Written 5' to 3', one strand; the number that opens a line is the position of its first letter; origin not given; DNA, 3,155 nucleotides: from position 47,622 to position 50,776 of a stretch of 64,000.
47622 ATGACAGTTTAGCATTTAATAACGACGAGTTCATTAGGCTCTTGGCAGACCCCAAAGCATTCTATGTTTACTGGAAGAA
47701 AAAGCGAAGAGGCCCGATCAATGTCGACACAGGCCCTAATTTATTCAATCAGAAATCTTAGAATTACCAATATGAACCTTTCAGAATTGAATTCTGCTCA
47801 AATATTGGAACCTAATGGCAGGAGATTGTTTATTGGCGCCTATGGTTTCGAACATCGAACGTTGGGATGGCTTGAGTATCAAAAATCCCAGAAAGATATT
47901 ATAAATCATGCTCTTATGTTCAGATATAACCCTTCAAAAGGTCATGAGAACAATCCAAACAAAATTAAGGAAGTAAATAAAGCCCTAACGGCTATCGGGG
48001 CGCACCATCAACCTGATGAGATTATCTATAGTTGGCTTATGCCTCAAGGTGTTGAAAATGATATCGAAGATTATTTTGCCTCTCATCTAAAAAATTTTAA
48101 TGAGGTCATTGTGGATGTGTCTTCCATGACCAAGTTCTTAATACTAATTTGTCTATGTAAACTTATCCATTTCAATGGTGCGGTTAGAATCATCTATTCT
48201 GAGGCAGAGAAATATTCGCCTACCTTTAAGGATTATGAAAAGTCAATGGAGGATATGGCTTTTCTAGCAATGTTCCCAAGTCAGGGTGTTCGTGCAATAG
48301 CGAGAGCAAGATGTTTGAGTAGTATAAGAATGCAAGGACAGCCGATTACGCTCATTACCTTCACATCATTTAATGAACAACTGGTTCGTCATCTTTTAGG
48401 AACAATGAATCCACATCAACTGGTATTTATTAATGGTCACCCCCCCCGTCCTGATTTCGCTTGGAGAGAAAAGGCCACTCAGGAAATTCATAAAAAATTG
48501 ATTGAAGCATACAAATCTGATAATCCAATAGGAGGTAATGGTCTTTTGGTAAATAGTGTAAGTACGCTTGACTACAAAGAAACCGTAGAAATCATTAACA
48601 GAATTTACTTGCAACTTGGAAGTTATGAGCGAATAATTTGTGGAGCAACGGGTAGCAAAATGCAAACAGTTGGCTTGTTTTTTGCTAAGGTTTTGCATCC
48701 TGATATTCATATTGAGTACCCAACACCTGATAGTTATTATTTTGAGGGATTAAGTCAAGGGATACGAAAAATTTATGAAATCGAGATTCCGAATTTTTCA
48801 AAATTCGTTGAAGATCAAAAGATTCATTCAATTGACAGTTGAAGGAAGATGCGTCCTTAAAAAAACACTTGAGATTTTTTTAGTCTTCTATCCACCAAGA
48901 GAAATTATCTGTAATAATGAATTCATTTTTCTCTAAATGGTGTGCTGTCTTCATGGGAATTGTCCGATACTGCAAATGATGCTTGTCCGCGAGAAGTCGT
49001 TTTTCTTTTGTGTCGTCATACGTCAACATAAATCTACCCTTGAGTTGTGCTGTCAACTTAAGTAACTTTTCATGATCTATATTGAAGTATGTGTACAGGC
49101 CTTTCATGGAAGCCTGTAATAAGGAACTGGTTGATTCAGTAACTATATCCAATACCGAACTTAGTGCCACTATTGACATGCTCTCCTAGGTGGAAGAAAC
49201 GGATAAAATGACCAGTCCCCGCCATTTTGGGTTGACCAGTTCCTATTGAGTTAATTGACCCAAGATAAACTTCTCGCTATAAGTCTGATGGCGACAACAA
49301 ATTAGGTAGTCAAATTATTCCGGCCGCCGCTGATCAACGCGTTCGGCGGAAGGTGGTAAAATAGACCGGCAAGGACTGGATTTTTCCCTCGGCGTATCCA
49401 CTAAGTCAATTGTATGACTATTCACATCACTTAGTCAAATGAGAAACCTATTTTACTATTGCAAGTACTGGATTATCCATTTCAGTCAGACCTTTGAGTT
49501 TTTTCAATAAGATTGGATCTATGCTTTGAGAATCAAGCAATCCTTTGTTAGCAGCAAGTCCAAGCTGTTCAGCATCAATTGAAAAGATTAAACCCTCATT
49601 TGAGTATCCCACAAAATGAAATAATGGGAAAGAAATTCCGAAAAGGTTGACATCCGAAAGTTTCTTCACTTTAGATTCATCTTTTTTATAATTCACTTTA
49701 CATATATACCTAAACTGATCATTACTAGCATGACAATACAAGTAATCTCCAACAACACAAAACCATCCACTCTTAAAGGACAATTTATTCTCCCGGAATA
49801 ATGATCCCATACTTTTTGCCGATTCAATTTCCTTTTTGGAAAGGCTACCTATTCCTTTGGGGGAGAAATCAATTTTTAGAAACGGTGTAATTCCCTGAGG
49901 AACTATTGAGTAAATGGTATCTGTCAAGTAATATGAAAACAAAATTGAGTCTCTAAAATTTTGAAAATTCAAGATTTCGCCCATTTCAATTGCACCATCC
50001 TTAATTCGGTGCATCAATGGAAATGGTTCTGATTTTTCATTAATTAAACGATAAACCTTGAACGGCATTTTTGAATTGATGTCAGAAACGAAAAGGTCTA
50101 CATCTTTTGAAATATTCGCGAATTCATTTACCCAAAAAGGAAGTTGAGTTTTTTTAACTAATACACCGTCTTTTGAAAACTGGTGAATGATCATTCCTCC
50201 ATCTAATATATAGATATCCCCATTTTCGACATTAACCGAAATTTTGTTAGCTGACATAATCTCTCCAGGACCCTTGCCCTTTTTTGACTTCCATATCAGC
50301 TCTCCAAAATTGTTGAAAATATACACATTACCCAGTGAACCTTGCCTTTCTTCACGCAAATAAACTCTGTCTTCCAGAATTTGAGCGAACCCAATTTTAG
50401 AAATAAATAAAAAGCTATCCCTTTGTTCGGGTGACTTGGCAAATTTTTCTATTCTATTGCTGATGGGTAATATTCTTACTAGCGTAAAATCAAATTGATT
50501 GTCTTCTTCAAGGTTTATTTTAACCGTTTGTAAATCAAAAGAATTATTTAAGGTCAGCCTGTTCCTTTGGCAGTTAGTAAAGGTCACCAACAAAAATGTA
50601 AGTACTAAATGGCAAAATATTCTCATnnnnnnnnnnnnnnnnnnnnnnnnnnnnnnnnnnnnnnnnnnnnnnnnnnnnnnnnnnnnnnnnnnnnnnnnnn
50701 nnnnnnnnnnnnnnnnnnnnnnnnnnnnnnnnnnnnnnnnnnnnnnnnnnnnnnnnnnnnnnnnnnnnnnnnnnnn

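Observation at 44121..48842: Three-gene module: DNA methyltransferase + Ser/Thr-kinase-P-loop-ATPase fusion + unknown two-lobed protein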

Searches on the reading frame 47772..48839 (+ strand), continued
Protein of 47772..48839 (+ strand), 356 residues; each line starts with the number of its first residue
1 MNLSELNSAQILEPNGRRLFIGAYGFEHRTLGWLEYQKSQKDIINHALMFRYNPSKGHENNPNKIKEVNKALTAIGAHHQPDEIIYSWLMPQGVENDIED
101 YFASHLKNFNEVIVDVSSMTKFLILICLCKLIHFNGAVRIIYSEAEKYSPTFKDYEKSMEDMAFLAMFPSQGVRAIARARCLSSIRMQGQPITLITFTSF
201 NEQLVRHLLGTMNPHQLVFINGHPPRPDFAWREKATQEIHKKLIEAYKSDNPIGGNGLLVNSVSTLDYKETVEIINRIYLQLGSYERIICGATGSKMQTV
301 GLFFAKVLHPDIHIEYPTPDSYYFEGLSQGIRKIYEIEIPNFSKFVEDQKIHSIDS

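Call 68: find_related_loci(query=A6, collection=genome_contigs, flank=8000)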
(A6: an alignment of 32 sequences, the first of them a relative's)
Query A6 (355 aa) in genome_contigs; peptide patterns used: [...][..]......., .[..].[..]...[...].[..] (x = any residue, [..] = any of these).
137 stretches matched a pattern; 119 encode a relative of the query (tblastn E <= 1e-3); the best 80 are kept; 80 distinct loci.
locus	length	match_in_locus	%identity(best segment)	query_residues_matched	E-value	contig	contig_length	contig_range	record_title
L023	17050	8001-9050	51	3-350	2e-104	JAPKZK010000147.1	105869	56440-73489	MAG: Candidatus Aminicenantes bacterium isolate LacPavin_0920_SED2_MAG_46_26 LacPavin_0920_SED2_scaffold_903668, whole g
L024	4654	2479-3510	47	6-350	1e-101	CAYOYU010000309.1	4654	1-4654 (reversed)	MAG TPA_asm: uncultured Syntrophorhabdaceae bacterium isolate binchicken_co232_11 genome assembly, contig: NODE_33596_le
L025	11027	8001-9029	51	6-347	4e-101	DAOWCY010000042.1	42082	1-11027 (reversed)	MAG TPA_asm: Candidatus Aminicenantes bacterium isolate CSMAG_1899 CSMAG_1899_k141_1569406_length_42082_cov_13.4355, who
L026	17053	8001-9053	47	1-347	2e-100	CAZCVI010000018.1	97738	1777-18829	MAG TPA_asm: uncultured Clostridia bacterium isolate binchicken_co113_160 genome assembly, contig: NODE_220_length_97738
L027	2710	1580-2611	49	6-347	2e-103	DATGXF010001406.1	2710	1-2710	MAG TPA_asm: Candidatus Deferrimicrobium sp. isolate SMAG_U10602 k141_302544, whole genome shotgun sequence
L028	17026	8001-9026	47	6-348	8e-98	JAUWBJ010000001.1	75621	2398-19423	MAG: Candidatus Omnitrophota bacterium isolate CSMAG_1317 CSMAG_1317_k141_269954_length_75621_cov_9.0000, whole genome s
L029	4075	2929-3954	48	6-348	2e-97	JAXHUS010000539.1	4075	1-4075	MAG: Thermodesulfobacteriota bacterium isolate MAG57_tar_biofilm MAG57_539, whole genome shotgun sequence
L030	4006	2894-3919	48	6-348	7e-97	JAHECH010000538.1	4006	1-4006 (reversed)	MAG: Deltaproteobacteria bacterium isolate Ww165 NODE_79272_length_4006_cov_2.207207, whole genome shotgun sequence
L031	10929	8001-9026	46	6-348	4e-95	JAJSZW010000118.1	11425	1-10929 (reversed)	MAG: Deltaproteobacteria bacterium isolate SM7059A Ga0402080_166, whole genome shotgun sequence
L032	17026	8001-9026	46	6-348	1e-92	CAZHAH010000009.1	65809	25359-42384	MAG TPA_asm: uncultured Desulfobacteraceae bacterium isolate SRP167671_co2_229 genome assembly, contig: NODE_532_length_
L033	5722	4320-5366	44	6-354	5e-91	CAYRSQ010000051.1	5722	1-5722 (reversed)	MAG TPA_asm: uncultured archaeon isolate SRP178699_co1_573 genome assembly, contig: NODE_20758_length_5722_cov_7.275454,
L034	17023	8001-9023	46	6-348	6e-91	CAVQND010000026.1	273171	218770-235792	MAG: uncultured bacterium isolate MFD03726.bin.2.4 genome assembly, contig: contig_25478, whole genome shotgun sequence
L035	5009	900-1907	47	8-345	1e-90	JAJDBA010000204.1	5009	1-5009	MAG: Nitrospinaceae bacterium isolate OFTM251 OFTM251_203, whole genome shotgun sequence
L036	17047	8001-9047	44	6-355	7e-91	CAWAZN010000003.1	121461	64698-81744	MAG: uncultured Acidobacteriota bacterium isolate MFD05513.bin.3.149 genome assembly, contig: contig_12535, whole genome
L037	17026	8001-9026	46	6-348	1e-90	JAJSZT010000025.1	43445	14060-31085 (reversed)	MAG: Deltaproteobacteria bacterium isolate CR9063A Ga0402054_039, whole genome shotgun sequence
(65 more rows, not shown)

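Call 76: search_protein_families(library=phrogs, proteins=[window:47772-48839:+], max_evalue=0.01)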
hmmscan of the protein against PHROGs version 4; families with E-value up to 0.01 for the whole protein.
window:47772-48839:+ (356 aa): 0 families

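Call 86: find_encoding_contigs(protein=P0058, flank=10000, max_places=1)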
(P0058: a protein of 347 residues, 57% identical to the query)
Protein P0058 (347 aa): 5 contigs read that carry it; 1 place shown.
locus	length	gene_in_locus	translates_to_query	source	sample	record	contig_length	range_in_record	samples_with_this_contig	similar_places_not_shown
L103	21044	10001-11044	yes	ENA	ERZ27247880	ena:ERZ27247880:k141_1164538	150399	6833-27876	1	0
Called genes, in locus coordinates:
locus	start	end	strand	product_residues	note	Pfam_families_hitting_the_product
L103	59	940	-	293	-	PF01680:SOR_SNZ, PF05690:ThiG (weak)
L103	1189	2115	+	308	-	PF00005:ABC_tran, PF13304:AAA_21 (weak)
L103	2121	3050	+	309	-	PF12679:ABC2_membrane_2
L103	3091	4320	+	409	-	PF13428:TPR_14 (faint), PF14559:TPR_19 (faint)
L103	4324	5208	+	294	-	PF00781:DAGK_cat, PF19279:YegS_C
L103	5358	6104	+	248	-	PF01351:RNase_HII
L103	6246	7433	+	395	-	PF01555:N6_N4_Mtase, PF01170:UPF0020, PF02086:MethyltransfD12 (weak)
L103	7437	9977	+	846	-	PF00069:Pkinase, PF07714:PK_Tyr_Ser-Thr (weak), PF24389:ORC-CDC6-like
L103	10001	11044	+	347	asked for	-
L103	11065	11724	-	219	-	PF09335:VTT_dom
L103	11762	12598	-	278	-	PF02811:PHP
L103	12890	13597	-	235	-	-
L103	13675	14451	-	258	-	PF12804:NTP_transf_3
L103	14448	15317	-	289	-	PF00288:GHMP_kinases_N, PF08544:GHMP_kinases_C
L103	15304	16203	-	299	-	PF00398:RrnaAD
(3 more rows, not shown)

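Call 87: find_encoding_contigs(protein=P0110, flank=10000, max_places=1)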
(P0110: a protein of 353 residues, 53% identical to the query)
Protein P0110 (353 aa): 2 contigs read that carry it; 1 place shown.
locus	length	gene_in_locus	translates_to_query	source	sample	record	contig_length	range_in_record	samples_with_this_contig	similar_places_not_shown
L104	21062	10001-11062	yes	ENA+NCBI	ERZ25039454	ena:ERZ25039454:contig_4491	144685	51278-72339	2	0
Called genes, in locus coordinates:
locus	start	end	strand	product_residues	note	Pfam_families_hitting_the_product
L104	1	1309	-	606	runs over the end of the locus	PF01134:GIDA, PF12831:FAD_oxidored (weak), PF21680:GIDA_C_1st, PF13932:SAM_GIDA_C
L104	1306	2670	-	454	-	PF10396:TrmE_N, PF00350:Dynamin_N (faint), PF12631:MnmE_helical, PF01926:MMR_HSR1, PF02421:FeoB_N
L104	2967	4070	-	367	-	PF00437:T2SSE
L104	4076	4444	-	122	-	-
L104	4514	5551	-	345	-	PF00108:Thiolase_N (weak), PF08545:ACP_syn_III, PF08541:ACP_syn_III_C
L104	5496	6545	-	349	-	PF02504:FA_synthesis, PF01515:PTA_PTB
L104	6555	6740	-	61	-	PF01783:Ribosomal_L32p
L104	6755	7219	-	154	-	PF02620:YceD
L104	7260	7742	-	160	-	PF01467:CTP_transf_like, PF08218:Citrate_ly_lig (faint)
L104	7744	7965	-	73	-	-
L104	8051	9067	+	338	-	PF01170:UPF0020 (weak), PF01555:N6_N4_Mtase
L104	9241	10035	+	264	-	-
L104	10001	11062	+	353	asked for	-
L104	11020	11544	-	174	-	-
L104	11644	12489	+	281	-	-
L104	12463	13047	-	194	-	PF03602:Cons_hypoth95, PF05175:MTS (weak), PF13847:Methyltransf_31 (weak)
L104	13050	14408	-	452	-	PF05170:AsmA, PF05359:DUF748, PF13116:YhdP, PF27051:TamB_N (weak), PF05170:AsmA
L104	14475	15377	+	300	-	PF00781:DAGK_cat, PF19279:YegS_C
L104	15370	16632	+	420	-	PF02812:ELFV_dehydrog_N, PF00208:ELFV_dehydrog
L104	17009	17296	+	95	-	-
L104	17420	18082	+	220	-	PF00005:ABC_tran, PF02463:SMC_N (faint), PF13555:AAA_29 (weak), PF13304:AAA_21 (faint)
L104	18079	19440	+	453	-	PF12704:MacB_PCD, PF02687:FtsX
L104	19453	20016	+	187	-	PF11736:DUF3299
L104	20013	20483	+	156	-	PF03203:MerC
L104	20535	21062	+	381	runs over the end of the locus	PF02595:Gly_kinase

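Call 88: find_encoding_contigs(protein=P0118, flank=10000, max_places=1)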
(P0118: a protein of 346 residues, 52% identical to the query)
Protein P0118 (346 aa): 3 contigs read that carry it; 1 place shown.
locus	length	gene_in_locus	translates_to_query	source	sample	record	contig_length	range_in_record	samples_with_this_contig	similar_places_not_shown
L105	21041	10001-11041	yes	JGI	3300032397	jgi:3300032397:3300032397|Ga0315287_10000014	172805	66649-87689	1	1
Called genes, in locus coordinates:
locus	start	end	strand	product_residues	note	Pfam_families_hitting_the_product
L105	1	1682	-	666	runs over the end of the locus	PF00282:Pyridoxal_deC, PF21391:tyr_de_CO2_C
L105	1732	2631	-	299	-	PF00892:EamA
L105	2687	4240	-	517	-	PF09820:AAA-ATPase_like, PF08011:PDDEXK_9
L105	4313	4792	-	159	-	PF15731:MqsA_antitoxin (weak), PF12844:HTH_19, PF13560:HTH_31, PF01381:HTH_3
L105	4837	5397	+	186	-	-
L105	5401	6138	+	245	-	-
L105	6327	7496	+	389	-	PF01555:N6_N4_Mtase (weak), PF01170:UPF0020 (faint), PF02086:MethyltransfD12 (weak)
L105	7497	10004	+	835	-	PF00069:Pkinase, PF24389:ORC-CDC6-like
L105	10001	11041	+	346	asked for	-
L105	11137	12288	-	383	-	-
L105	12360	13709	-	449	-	-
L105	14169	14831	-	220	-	-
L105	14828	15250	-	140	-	-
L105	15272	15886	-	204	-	PF19067:DUF5763 (weak)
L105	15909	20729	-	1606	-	PF25023:TEN_YD-shell, PF05593:RHS_repeat (weak), PF25023:TEN_YD-shell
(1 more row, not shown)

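Call 89: find_encoding_contigs(protein=P0016, flank=10000, max_places=1)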
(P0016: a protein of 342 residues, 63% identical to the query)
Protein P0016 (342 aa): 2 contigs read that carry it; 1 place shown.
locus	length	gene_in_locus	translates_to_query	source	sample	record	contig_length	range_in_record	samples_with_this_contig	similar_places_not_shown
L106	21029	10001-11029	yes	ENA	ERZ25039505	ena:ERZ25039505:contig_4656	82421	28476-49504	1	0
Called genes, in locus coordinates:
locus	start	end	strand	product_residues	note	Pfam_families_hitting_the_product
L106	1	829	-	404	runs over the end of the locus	PF17293:Arm-DNA-bind_5, PF13102:Phage_int_SAM_5, PF00589:Phage_integrase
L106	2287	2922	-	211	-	-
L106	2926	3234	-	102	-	-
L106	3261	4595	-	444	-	PF00561:Abhydrolase_1, PF12146:Hydrolase_4 (weak), PF12697:Abhydrolase_6, PF12867:DinB_2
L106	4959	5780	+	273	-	PF05401:NodS (weak), PF05175:MTS (weak), PF13489:Methyltransf_23, PF08241:Methyltransf_11, PF08242:Methyltransf_12, PF13649:Methyltransf_25, PF13847:Methyltransf_31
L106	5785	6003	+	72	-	-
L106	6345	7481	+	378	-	PF01555:N6_N4_Mtase (weak), PF01170:UPF0020 (faint)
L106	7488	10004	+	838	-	PF00069:Pkinase, PF07714:PK_Tyr_Ser-Thr (weak), PF24389:ORC-CDC6-like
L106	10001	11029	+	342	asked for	-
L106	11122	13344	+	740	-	PF12770:CHAT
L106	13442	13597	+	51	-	-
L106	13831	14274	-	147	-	PF04002:RadC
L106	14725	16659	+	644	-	PF13620:CarboxypepD_reg, PF13715:CarbopepD_reg_2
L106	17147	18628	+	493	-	PF02661:Fic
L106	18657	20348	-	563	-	PF02534:T4SS-DNA_transf, PF10412:TrwB_AAD_bind, PF12696:TraG-D_C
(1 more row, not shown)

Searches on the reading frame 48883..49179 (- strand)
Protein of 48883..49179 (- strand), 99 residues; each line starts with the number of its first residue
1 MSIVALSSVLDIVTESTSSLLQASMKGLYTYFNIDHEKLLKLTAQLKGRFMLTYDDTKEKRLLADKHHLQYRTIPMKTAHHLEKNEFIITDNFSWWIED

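Call 3: search_protein_families(library=pfam, proteins=[window:48883-49179:-], max_evalue=0.1)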
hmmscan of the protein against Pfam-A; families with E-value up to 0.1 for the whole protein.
window:48883-49179:- (99 aa): 0 families

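Call 4: search_protein_families(library=padloc, proteins=[window:48883-49179:-], max_evalue=0.1)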
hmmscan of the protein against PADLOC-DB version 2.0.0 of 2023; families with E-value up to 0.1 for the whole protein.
window:48883-49179:- (99 aa): 3 families
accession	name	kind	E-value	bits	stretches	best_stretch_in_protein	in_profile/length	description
PDLC03247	MTase_II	-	7.6e-05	20.1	1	31-65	199-233/282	Type II methyltransferase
PDLC04018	PD-Lambda-5_B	-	0.00021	18.7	1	27-91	204-270/291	-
PDLC03358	MTase_II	-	0.0078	13.5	1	27-76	206-253/301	Type II methyltransferase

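Call 5: search_protein_families(library=ncbifam, proteins=[window:48883-49179:-], max_evalue=0.1)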
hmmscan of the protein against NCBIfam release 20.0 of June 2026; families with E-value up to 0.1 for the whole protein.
window:48883-49179:- (99 aa): 0 families

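Call 105: search_solved_structures(query=window:48883-49179:-, max_evalue=10, show_alignments=1)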
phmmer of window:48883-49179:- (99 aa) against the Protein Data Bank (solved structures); distinct sequences matched with E-value up to 10: 3.
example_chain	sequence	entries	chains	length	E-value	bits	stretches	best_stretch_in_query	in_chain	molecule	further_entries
4aey_A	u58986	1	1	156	0.58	14.1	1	28-94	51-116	D-ERYTHRO-7,8-DIHYDRONEOPTERIN TRIPHOSPHATE EPIMERASE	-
7rxj_A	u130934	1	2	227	1.2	13.1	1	7-61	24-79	Fab236 heavy chain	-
5a7d_L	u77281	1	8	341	1.3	13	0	42-90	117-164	INSCUTEABLE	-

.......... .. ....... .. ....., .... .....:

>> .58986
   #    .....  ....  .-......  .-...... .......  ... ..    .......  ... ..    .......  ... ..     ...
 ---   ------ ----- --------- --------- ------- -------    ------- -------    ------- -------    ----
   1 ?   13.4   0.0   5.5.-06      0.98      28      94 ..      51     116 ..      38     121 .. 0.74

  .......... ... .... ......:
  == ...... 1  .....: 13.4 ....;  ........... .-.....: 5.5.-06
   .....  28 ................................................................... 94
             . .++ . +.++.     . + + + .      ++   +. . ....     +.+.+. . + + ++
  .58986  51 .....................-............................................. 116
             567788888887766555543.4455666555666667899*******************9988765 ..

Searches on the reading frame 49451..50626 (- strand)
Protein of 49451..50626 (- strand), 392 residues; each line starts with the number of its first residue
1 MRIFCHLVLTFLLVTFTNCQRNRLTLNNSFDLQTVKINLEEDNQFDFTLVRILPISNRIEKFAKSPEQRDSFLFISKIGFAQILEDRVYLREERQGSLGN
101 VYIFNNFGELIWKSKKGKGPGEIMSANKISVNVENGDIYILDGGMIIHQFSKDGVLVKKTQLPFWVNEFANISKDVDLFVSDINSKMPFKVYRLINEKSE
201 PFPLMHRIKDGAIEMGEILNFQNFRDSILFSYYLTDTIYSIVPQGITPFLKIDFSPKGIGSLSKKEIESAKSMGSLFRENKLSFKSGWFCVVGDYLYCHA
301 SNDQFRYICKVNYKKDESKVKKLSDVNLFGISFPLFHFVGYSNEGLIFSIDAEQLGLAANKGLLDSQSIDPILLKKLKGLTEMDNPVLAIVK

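Call 34: search_protein_families(library=pfam, proteins=[window:49451-50626:-], max_evalue=0.001)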
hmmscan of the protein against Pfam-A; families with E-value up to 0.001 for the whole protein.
window:49451-50626:- (392 aa): 1 family
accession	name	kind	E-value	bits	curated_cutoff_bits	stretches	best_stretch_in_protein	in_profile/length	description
PF17170.10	DUF5128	-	4e-17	62.8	22.9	1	70-284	39-259/321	6-bladed beta-propeller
